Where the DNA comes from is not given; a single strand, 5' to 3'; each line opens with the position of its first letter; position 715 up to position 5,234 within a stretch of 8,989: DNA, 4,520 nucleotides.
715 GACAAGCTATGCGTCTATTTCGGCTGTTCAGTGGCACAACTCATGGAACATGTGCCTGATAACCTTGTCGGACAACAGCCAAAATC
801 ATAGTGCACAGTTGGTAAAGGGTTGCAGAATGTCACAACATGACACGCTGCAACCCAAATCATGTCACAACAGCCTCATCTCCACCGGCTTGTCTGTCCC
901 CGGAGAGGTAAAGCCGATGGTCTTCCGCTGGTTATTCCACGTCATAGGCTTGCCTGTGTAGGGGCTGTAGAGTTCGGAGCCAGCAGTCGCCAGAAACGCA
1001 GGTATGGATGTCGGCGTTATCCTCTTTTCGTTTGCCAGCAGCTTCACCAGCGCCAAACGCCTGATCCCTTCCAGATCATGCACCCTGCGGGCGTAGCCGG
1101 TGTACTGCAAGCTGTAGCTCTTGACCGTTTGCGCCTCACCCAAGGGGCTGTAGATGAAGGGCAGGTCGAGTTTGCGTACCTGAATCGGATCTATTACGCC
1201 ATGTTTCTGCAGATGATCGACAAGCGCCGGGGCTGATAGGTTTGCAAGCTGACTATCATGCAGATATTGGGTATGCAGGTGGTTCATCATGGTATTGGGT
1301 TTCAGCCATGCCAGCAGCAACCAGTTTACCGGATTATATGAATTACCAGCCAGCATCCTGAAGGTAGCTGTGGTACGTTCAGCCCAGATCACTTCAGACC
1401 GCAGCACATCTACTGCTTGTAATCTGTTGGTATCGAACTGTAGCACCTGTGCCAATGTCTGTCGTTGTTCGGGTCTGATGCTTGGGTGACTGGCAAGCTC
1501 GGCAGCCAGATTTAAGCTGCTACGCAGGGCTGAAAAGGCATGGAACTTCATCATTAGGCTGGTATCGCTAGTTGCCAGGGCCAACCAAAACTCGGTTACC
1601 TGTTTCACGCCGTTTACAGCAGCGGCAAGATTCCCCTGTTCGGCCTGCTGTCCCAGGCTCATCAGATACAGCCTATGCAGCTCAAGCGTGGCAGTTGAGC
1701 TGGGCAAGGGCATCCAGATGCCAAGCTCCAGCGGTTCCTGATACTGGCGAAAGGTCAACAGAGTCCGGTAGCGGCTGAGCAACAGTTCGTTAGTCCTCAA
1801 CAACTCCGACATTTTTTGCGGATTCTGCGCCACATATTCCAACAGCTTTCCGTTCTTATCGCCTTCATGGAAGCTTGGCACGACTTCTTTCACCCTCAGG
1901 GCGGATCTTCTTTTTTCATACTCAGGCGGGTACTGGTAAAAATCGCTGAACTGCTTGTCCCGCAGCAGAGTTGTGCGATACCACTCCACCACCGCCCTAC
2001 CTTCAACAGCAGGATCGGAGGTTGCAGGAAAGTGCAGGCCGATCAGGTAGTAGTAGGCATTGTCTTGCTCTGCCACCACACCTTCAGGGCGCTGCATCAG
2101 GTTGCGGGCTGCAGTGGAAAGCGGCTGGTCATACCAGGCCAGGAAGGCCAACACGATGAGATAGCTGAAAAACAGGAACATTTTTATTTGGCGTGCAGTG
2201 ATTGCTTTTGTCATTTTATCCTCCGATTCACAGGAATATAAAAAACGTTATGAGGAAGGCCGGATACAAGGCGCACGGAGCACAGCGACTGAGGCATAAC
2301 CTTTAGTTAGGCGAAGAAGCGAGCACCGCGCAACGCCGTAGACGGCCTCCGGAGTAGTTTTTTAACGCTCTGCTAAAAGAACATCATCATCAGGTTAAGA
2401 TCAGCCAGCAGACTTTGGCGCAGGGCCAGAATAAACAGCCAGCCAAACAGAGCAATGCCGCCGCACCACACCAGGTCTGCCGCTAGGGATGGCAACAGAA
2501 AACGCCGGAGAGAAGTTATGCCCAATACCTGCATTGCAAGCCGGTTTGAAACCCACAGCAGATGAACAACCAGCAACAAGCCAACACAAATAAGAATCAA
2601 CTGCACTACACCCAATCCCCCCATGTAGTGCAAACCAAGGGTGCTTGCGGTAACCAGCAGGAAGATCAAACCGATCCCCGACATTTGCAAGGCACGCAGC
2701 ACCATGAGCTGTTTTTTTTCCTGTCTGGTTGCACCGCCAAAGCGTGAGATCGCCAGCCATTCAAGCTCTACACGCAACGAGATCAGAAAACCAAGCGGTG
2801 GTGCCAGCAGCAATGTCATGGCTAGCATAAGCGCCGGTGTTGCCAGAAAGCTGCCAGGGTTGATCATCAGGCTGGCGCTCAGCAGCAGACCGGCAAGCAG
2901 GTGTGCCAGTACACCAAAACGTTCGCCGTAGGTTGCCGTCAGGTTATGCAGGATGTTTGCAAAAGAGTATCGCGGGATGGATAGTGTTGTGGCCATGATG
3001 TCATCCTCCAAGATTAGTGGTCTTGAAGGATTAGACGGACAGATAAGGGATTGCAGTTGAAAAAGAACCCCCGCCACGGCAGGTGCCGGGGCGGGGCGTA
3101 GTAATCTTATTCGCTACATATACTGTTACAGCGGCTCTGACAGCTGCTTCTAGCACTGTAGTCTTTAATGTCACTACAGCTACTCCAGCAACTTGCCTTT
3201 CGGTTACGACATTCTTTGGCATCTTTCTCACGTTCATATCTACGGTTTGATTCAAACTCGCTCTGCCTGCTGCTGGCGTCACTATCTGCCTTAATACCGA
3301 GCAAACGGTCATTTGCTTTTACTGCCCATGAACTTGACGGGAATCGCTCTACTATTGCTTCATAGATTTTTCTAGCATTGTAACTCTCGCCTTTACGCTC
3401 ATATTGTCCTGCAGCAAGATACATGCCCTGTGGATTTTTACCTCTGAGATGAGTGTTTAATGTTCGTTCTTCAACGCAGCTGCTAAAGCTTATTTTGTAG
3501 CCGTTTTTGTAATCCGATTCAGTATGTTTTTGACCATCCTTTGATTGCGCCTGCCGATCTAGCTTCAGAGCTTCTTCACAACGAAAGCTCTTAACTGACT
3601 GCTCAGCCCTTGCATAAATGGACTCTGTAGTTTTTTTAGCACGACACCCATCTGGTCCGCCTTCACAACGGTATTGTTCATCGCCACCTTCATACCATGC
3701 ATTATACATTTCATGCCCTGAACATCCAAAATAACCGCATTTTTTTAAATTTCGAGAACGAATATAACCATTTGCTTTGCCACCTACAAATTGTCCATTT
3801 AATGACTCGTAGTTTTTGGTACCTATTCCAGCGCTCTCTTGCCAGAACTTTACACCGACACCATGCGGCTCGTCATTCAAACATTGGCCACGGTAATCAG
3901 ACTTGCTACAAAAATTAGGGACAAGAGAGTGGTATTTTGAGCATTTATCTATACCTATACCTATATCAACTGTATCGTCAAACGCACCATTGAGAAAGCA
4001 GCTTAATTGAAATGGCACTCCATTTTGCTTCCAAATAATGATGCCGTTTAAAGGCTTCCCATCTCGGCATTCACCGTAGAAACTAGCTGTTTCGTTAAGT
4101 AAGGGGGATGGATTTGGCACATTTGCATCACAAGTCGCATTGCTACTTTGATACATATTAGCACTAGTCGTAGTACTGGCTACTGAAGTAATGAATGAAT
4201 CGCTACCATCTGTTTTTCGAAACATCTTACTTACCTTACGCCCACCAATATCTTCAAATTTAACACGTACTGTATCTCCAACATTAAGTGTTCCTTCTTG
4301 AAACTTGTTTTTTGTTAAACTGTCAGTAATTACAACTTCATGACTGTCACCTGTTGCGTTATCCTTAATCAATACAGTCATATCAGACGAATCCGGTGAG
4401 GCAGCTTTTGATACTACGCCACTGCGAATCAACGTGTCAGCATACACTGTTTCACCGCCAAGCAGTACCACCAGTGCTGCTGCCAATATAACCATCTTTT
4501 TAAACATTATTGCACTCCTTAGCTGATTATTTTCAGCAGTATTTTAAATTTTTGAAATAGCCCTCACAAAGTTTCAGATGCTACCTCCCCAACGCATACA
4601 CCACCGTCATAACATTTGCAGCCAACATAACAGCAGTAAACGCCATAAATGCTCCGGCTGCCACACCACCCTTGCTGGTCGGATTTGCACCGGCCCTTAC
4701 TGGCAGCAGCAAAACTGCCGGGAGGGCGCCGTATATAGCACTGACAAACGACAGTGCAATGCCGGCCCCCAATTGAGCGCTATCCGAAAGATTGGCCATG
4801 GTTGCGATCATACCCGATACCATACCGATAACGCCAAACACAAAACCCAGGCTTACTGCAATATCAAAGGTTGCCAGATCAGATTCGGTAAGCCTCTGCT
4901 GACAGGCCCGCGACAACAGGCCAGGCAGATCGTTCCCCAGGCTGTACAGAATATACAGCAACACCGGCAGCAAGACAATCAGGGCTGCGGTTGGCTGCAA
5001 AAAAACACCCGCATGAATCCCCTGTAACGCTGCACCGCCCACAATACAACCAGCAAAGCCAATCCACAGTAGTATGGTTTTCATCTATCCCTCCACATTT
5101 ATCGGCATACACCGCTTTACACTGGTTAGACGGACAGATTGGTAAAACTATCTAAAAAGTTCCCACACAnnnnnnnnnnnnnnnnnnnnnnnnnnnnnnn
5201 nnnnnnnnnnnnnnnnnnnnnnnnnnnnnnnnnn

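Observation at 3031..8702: Five strand-matched copies of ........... upstream of unrelated envelope genes: a shared promoter or operator defining a local regulon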

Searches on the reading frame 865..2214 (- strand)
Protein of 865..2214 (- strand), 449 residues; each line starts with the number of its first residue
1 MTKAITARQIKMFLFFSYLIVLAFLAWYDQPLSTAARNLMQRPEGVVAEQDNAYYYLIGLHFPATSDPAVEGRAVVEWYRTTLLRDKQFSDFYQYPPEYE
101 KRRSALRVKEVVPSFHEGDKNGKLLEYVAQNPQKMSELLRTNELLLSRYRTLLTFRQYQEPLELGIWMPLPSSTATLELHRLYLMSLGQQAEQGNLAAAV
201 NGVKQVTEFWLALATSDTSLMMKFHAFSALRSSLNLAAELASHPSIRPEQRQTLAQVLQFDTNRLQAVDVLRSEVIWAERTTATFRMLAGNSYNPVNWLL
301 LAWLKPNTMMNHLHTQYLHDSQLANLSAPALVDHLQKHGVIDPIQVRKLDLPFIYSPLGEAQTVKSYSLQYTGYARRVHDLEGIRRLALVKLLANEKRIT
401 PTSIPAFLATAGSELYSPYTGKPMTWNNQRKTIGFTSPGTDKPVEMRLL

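Call 5: search_protein_families(library=pfam, proteins=[window:865-2214:-], max_evalue=0.01)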
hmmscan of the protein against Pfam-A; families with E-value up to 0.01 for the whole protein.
window:865-2214:- (449 aa): 0 families

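Call 25: search_protein_families(library=ncbifam, proteins=[window:865-2214:-], max_evalue=1)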
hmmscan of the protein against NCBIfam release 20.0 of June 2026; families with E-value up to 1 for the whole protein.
window:865-2214:- (449 aa): 0 families

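Call 26: search_protein_families(library=pfam, proteins=[window:865-2214:-], max_evalue=5)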
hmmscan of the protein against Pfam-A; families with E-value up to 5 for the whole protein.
window:865-2214:- (449 aa): 1 family
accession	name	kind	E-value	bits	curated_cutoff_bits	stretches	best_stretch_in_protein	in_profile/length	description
PF16542.10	PNKP_ligase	-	0.11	12.2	28.2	1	313-399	139-225/377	PNKP adenylyltransferase domain, ligase domain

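Call 41: search_protein_families(library=phrogs, proteins=[window:865-2214:-], max_evalue=0.01)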
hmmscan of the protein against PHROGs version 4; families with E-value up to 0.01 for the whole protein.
window:865-2214:- (449 aa): 0 families

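Call 79: search_protein_families(library=padloc, proteins=[window:865-2214:-], max_evalue=0.001)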
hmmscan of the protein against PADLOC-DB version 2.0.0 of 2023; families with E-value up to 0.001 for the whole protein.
window:865-2214:- (449 aa): 0 families

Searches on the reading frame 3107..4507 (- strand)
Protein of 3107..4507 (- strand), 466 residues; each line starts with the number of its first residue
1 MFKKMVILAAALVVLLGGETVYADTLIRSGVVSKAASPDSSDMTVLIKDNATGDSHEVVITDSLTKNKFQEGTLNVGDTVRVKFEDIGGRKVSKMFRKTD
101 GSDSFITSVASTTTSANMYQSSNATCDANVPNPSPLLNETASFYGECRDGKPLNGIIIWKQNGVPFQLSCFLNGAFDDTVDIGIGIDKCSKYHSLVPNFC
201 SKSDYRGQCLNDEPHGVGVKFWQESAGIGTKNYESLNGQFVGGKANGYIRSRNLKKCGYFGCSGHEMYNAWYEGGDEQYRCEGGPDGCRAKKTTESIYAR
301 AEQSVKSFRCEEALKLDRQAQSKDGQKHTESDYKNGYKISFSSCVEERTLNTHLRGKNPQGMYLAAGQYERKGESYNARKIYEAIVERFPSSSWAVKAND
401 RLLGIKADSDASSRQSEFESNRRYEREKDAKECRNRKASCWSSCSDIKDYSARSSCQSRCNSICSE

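Call 5: search_protein_families(library=pfam, proteins=[window:3107-4507:-], max_evalue=0.01)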
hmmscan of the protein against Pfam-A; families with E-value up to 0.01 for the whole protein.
window:3107-4507:- (466 aa): 0 families

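Call 25: search_protein_families(library=ncbifam, proteins=[window:3107-4507:-], max_evalue=1)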
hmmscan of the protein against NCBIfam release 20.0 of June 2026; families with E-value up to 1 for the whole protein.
window:3107-4507:- (466 aa): 2 families
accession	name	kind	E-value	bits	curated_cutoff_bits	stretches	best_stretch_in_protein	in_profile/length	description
TIGR02795.1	tol_pal_ybgF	equivalog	0.00086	19.9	90.1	1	356-402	73-119/119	tol-pal system protein YbgF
TIGR03302.1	OM_YfiO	subfamily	0.002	17.6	81.4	1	342-399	15-73/239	outer membrane protein assembly factor BamD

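Call 26: search_protein_families(library=pfam, proteins=[window:3107-4507:-], max_evalue=5)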
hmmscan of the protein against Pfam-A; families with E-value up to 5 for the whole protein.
window:3107-4507:- (466 aa): 2 families
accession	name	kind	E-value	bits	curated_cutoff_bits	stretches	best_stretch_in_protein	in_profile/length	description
PF13174.12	TPR_6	-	0.017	16.2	26.3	1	362-392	3-33/33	Tetratricopeptide repeat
PF13428.12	TPR_14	-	0.022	15.8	23.5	1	362-396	4-38/44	Tetratricopeptide repeat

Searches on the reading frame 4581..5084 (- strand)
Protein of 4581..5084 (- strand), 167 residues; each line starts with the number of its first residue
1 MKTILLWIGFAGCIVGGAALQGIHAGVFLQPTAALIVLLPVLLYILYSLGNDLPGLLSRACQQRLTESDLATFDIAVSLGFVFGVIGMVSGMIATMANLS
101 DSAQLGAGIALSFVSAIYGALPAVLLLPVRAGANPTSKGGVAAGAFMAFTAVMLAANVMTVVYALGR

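Call 5: search_protein_families(library=pfam, proteins=[window:4581-5084:-], max_evalue=0.01)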
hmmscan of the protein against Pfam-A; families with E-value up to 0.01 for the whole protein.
window:4581-5084:- (167 aa): 1 family
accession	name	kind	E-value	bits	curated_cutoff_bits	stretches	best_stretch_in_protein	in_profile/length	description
PF01618.21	MotA_ExbB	-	1.7e-08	34.7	22.9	1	63-129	39-110/127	MotA/TolQ/ExbB proton channel family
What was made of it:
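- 4581..5084 (-): 167-aa MotA/ExbB-like membrane protein. Regulon member. Call 5 (PF01618, E = 1.7e-8).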

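Call 25: search_protein_families(library=ncbifam, proteins=[window:4581-5084:-], max_evalue=1)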
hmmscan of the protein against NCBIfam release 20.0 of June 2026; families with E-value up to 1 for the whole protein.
window:4581-5084:- (167 aa): 6 families
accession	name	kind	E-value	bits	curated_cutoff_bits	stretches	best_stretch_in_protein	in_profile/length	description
NF006583.0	PRK09109.1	equivalog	1.2e-12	47.5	237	2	82-130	155-204/246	flagellar motor protein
NF005997.1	PRK08124.1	equivalog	1.2e-06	27.7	340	1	72-127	146-202/259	flagellar motor stator protein MotA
NF005237.0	PRK06743.1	equivalog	2.3e-05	23.8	373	1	81-125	174-218/277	flagellar motor protein MotP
NF005383.1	PRK06926.1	equivalog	0.00013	21.1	394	1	73-129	151-208/271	flagellar motor protein MotP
NF006527.0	PRK08990.1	equivalog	0.00017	21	341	1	73-128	143-199/254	flagellar motor protein PomA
NF006284.1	PRK08456.1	equivalog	0.0084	15.3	380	1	82-127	155-200/252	flagellar motor stator protein MotA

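Call 79: search_protein_families(library=padloc, proteins=[window:4581-5084:-], max_evalue=0.001)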
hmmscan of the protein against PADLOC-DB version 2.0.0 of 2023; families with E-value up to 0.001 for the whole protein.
window:4581-5084:- (167 aa): 0 families
